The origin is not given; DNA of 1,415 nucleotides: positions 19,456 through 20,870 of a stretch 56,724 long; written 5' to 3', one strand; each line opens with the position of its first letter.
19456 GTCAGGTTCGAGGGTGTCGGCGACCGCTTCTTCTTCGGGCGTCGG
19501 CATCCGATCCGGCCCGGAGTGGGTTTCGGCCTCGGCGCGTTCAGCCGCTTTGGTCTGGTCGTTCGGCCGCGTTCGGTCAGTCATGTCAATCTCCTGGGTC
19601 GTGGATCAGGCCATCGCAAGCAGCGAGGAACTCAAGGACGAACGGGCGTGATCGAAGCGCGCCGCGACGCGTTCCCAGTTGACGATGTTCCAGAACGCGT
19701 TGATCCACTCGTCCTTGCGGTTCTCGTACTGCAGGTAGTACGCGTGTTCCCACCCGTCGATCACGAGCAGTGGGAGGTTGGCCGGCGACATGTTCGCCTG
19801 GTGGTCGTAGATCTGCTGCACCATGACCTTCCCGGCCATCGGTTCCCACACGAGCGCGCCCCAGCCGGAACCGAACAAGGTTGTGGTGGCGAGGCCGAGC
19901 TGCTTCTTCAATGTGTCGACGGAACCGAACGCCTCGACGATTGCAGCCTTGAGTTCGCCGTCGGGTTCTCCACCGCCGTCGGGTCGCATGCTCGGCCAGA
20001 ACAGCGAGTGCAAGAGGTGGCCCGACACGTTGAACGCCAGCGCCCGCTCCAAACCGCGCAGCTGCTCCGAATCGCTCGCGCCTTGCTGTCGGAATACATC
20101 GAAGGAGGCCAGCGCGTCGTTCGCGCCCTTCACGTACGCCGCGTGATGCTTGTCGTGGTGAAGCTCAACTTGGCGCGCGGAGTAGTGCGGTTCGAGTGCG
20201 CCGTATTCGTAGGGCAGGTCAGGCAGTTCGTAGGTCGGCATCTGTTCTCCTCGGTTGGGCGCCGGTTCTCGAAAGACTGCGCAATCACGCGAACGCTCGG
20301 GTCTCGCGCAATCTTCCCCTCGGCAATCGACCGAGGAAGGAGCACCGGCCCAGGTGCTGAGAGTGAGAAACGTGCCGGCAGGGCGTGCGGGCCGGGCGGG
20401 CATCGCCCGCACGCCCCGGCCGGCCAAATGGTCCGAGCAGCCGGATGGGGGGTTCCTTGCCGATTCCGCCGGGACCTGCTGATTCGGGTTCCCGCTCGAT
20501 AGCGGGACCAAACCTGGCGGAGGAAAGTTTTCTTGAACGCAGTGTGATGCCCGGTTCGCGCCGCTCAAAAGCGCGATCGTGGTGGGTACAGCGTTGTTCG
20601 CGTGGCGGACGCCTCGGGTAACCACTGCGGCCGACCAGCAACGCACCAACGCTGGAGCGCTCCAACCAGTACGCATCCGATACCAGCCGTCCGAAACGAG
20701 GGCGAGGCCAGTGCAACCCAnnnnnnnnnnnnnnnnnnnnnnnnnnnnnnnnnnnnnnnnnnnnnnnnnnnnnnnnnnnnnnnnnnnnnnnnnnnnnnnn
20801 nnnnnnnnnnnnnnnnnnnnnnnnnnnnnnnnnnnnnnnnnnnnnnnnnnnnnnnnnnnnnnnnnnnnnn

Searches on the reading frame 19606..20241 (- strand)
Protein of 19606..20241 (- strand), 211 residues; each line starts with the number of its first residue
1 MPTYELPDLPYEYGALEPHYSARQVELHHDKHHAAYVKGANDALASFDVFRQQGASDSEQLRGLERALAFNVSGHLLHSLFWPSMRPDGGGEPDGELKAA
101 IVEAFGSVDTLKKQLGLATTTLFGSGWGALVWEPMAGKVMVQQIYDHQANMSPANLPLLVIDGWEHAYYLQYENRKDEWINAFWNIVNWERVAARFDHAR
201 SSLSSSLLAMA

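Call 16: search_protein_families(library=pfam, proteins=[window:19606-20241:-])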
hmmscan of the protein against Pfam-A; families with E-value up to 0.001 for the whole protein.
window:19606-20241:- (211 aa): 2 families
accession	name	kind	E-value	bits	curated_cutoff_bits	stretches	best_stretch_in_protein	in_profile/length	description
PF02777.23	Sod_Fe_C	-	3e-33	114.4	20.9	1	93-195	1-102/102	Iron/manganese superoxide dismutases, C-terminal domain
PF00081.27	Sod_Fe_N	-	2.2e-27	95.8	27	1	3-85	1-81/82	Iron/manganese superoxide dismutases, alpha-hairpin domain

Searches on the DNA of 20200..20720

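Call 47: search_rna_families(source=window, start=20200, end=20720, threshold=evalue, max_evalue=1)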
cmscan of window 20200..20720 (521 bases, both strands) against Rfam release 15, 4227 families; matches with E-value up to 1: 0.
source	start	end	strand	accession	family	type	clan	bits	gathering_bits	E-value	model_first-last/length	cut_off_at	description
